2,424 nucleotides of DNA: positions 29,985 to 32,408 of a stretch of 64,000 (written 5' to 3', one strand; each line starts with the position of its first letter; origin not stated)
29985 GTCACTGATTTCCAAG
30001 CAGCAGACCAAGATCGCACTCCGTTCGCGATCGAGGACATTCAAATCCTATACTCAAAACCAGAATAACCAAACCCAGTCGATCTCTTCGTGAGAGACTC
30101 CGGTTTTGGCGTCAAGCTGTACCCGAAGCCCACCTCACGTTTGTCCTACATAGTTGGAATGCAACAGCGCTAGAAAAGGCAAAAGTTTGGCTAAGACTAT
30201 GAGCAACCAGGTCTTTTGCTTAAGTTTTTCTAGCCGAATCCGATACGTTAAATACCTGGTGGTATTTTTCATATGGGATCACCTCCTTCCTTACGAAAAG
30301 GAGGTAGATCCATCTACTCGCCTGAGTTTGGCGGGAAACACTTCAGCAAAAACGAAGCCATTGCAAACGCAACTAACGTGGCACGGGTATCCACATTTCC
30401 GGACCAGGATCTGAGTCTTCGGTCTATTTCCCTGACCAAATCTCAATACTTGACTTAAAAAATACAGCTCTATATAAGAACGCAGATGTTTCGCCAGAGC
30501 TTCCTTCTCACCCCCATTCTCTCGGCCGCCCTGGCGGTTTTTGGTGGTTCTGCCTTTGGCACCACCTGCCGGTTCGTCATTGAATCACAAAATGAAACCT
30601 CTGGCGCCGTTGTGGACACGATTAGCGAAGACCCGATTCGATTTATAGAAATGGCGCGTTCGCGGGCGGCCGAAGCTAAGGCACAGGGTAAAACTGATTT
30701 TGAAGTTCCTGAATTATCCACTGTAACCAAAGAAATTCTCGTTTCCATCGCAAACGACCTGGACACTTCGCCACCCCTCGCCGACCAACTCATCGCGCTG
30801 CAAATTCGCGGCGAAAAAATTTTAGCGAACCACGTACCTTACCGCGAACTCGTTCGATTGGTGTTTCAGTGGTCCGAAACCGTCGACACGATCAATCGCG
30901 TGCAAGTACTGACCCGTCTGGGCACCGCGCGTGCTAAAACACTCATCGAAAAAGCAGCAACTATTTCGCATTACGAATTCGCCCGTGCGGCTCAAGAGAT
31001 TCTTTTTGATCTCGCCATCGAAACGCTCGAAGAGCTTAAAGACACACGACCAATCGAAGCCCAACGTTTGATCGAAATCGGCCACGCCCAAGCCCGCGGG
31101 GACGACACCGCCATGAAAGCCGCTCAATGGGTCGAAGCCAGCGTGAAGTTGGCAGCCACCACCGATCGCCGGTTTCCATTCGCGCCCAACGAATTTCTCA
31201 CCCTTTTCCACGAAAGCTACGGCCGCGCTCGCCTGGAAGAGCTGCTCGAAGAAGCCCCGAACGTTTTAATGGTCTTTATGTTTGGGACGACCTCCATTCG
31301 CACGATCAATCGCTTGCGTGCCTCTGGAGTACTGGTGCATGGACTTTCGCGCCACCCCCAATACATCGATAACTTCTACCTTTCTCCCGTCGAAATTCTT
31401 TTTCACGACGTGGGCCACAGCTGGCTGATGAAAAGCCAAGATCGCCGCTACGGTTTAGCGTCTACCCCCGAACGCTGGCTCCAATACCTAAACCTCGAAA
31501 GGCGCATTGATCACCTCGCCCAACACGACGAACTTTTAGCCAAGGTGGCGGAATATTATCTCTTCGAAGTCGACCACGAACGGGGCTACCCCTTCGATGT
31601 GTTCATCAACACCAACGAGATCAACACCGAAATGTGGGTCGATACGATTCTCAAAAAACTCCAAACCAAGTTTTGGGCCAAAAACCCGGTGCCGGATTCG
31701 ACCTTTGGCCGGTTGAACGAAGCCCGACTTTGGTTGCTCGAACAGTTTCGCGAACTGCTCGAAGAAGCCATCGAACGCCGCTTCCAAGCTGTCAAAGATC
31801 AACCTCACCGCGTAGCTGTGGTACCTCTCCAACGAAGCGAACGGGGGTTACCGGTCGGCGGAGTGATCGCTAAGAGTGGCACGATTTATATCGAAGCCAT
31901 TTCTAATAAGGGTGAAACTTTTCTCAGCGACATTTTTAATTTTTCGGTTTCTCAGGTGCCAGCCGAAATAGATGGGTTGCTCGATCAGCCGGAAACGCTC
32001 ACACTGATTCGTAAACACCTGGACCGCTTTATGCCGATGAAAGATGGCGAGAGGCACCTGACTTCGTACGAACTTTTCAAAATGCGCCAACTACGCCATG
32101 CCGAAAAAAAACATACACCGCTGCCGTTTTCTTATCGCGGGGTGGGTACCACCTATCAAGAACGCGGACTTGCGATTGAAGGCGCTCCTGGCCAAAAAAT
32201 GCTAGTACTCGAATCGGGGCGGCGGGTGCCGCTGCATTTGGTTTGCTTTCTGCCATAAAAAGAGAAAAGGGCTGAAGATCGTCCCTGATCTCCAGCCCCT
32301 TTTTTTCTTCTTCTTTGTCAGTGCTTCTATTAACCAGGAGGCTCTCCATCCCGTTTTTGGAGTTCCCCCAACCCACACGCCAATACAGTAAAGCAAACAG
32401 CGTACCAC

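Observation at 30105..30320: Type I toxin-like small ORF: 45-aa hydrophobic peptide whose strong SD is locked in a 12-bp hairpin with an anti-SD copy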

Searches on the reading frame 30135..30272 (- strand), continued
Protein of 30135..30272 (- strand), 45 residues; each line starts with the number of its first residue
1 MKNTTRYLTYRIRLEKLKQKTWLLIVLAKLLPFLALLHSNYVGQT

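Call 42: find_encoding_contigs(protein=P0089, flank=10000, max_places=1)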
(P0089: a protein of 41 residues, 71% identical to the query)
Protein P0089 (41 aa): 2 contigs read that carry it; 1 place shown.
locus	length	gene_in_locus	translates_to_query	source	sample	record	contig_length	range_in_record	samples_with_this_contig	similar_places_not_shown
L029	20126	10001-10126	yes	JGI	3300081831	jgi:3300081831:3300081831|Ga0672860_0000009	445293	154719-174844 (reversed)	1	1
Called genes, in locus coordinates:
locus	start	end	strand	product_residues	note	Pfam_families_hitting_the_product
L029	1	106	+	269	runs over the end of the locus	PF02405:MlaE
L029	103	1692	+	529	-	PF02470:MlaD, PF28544:Helical_needle, PF27164:Aq_493_lipo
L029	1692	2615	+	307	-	-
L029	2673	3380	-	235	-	PF06181:Urate_ox_N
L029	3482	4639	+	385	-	-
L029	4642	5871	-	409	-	PF01842:ACT (faint), PF13740:ACT_6, PF22629:ACT_AHAS_ss (faint), PF06888:Put_Phosphatase (faint), PF21086:ACT_PSP_2, PF00702:Hydrolase, PF12710:HAD, PF08282:Hydrolase_3, +1 more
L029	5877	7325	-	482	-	PF00672:HAMP (faint), PF00512:HisKA, PF02518:HATPase_c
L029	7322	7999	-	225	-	PF00072:Response_reg, PF00486:Trans_reg_C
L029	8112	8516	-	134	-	-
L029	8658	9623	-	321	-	PF09863:DUF2090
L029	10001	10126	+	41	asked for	-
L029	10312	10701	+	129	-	-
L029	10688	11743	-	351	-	PF01791:DeoC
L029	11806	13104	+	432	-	PF13393:tRNA-synt_His, PF00587:tRNA-synt_2b (weak), PF03129:HGTP_anticodon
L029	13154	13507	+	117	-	-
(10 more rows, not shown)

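Call 43: find_encoding_contigs(protein=P0053, flank=10000, max_places=1)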
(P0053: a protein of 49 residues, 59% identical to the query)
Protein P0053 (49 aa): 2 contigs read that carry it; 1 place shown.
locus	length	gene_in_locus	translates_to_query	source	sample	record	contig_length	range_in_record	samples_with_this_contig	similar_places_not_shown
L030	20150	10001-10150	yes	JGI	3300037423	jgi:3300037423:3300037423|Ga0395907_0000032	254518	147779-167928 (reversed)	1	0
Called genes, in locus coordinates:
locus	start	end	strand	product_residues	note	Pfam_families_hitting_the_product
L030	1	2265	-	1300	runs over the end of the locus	PF06309:Torsin (faint), PF00158:Sigma54_activat (faint), PF07724:AAA_2, PF00004:AAA (faint), PF07728:AAA_5 (faint), PF07724:AAA_2, PF01434:Peptidase_M41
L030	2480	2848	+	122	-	PF02518:HATPase_c (weak)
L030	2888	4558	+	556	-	PF17391:Urocanase_N, PF01175:Urocanase, PF17392:Urocanase_C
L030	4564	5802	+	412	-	PF01979:Amidohydro_1, PF07969:Amidohydro_3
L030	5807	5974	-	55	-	-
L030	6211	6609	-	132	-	-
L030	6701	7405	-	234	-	PF14378:PAP2_3, PF01569:PAP2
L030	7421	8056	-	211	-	PF00578:AhpC-TSA, PF08534:Redoxin, PF00255:GSHPx (weak), PF00085:Thioredoxin, PF13905:Thioredoxin_8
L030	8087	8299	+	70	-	-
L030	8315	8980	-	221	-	PF01872:RibD_C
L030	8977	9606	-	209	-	PF01728:FtsJ, PF13847:Methyltransf_31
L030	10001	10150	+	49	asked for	-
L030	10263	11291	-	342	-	-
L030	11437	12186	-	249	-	-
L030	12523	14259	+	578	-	-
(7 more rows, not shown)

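Call 61: list_cluster_members(proteins=[window:30135-30272:-, window:30486-32258:+, window:25521-27152:-, P0002])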
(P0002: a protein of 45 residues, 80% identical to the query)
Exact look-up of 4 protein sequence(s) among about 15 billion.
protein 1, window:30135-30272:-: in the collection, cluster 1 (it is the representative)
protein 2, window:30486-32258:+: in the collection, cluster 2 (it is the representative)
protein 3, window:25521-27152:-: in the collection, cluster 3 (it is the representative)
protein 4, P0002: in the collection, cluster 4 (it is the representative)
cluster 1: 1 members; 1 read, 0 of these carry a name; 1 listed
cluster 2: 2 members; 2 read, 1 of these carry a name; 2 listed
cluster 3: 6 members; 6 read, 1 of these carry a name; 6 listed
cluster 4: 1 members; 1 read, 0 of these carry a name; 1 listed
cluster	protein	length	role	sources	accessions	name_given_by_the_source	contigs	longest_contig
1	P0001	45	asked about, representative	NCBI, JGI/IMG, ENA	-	-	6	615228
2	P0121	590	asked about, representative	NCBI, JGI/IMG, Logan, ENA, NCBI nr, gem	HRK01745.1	MAG TPA: hypothetical protein PLH57_03710 [Oligoflexia bacterium] | hypothetical protein [Oligoflexia bacterium]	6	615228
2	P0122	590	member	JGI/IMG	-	-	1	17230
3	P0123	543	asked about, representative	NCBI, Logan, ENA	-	-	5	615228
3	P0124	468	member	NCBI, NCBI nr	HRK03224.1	MAG TPA: murein biosynthesis integral membrane protein MurJ, partial [Oligoflexia ... | murein biosynthesis integral membrane protein MurJ [Oligoflexia bacterium]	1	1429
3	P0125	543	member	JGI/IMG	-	-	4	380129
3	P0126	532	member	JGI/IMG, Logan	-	-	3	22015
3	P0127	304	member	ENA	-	-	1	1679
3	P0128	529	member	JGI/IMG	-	-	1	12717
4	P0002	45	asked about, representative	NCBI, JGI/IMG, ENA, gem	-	-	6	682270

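Call 66: search_protein_families(library=ncbifam, proteins=[P0001, P0015, P0106, P0007, P0032], max_evalue=10)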
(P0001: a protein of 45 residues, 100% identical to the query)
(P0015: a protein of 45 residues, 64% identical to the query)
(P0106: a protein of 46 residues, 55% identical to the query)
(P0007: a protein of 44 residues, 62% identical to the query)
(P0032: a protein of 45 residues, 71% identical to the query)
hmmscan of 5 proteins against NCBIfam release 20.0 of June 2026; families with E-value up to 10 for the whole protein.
P0001 (45 aa): 0 families

P0015 (45 aa): 0 families

P0106 (46 aa): 0 families

P0007 (44 aa): 1 family
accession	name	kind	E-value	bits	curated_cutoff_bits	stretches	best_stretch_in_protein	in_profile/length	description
NF048006.1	ArgnteThtga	equivalog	0.13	10.7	700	1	4-33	120-148/633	protein argonaute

P0032 (45 aa): 0 families

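Call 67: search_protein_families(library=padloc, proteins=[P0001, P0015, P0106, P0007, P0032], max_evalue=10)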
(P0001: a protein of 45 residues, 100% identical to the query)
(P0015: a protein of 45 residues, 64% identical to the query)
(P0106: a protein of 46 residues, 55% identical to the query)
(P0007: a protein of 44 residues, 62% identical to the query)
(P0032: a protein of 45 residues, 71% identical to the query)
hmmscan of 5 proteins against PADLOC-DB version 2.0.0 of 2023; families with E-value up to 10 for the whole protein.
P0001 (45 aa): 0 families

P0015 (45 aa): 0 families

P0106 (46 aa): 0 families

P0007 (44 aa): 1 family
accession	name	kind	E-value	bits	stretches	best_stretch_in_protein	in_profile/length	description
PDLC02393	pAgo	-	0.03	10.9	1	3-33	121-150/638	-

P0032 (45 aa): 0 families

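Call 68: search_protein_families(library=pfam, proteins=[P0001, P0015, P0106, P0007, P0032], max_evalue=10)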
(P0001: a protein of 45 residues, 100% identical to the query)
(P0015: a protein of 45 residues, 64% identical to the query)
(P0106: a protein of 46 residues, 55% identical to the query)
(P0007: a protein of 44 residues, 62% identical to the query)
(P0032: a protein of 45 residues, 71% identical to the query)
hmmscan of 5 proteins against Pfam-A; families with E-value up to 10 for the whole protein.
P0001 (45 aa): 0 families

P0015 (45 aa): 2 families
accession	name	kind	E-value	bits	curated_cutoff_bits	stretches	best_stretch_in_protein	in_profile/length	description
PF11862.13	DUF3382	-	0.044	14.5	28.9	1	10-44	30-60/97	Domain of unknown function (DUF3382)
PF14015.11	DUF4231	-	1.6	9.6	24.7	1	2-26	66-90/103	Protein of unknown function (DUF4231)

P0106 (46 aa): 0 families

P0007 (44 aa): 0 families

P0032 (45 aa): 0 families

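Call 77: search_protein_representatives(alignment_id=A3)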
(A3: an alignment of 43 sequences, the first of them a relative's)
Query: 43 sequences, 46 profile positions. Proteins with E-value up to 0.001 (for the whole library): 83; up to 1e-10: 31; up to 1e-30: 0. The best 83 are listed.
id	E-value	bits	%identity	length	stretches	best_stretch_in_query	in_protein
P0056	1.2e-20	88.8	-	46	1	1-45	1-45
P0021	4.1e-20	87.0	-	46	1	1-45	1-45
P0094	5.6e-19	83.4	-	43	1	2-44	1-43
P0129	5.9e-19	83.4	-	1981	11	4-35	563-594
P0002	2.5e-18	81.4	-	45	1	2-45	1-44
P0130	3.4e-16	74.5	-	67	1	2-44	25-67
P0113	2.0e-15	72.1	-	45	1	2-45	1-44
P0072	2.4e-15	71.8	-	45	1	2-45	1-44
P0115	3.2e-15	71.4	-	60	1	1-45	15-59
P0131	3.9e-15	71.1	-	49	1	4-45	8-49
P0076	5.4e-15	70.7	-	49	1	2-40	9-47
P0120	7.1e-15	70.3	-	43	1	2-44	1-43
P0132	8.2e-14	66.9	-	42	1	6-44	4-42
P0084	1.5e-13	66.1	-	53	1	2-36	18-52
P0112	1.5e-13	66.0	-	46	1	1-45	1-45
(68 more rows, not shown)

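Call 84: find_related_loci(query=A3, collection=viral_contigs, flank=3000)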
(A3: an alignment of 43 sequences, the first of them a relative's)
Query A3 (45 aa) in viral_contigs; peptide patterns used: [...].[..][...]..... (x = any residue, [..] = any of these).
10 stretches matched a pattern, but none encodes a relative of the query by tblastn (E <= 1e-3).

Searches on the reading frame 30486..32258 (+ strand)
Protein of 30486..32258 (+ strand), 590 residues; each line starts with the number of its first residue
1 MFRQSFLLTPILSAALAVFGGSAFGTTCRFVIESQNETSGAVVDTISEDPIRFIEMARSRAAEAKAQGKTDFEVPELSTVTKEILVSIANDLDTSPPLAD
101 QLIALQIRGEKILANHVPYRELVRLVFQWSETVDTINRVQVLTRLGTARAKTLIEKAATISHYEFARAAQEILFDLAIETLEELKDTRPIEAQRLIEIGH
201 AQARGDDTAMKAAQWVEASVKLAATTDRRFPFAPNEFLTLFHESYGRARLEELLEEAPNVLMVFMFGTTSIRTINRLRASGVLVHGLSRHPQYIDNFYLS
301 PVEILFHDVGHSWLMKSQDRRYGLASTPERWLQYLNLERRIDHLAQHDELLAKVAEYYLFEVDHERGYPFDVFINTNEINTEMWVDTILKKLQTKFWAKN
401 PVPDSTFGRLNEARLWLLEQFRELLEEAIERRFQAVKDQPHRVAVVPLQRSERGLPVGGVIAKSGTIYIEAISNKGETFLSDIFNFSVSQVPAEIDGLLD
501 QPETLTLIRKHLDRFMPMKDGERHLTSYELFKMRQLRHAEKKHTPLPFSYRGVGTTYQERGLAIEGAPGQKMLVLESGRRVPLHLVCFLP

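Call 11: search_protein_families(library=pfam, proteins=[window:30486-32258:+], max_evalue=0.1)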
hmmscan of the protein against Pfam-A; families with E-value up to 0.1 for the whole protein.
window:30486-32258:+ (590 aa): 0 families

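Call 12: find_related_loci(query=window:30486-32258:+, collection=genome_contigs, flank=4000)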
Query window:30486-32258:+ (590 aa) in genome_contigs; peptide patterns used: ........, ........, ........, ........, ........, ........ (x = any residue, [..] = any of these).
26 stretches matched a pattern; 1 encode a relative of the query (tblastn E <= 1e-3); 1 distinct loci.
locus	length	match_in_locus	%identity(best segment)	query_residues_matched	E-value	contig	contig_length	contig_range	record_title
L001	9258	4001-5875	41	6-588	4e-127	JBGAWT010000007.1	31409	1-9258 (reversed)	MAG: Bdellovibrionia bacterium isolate MAG_AAO_H10.61 AAOH10-61_opera_contig_4968, whole genome shotgun sequence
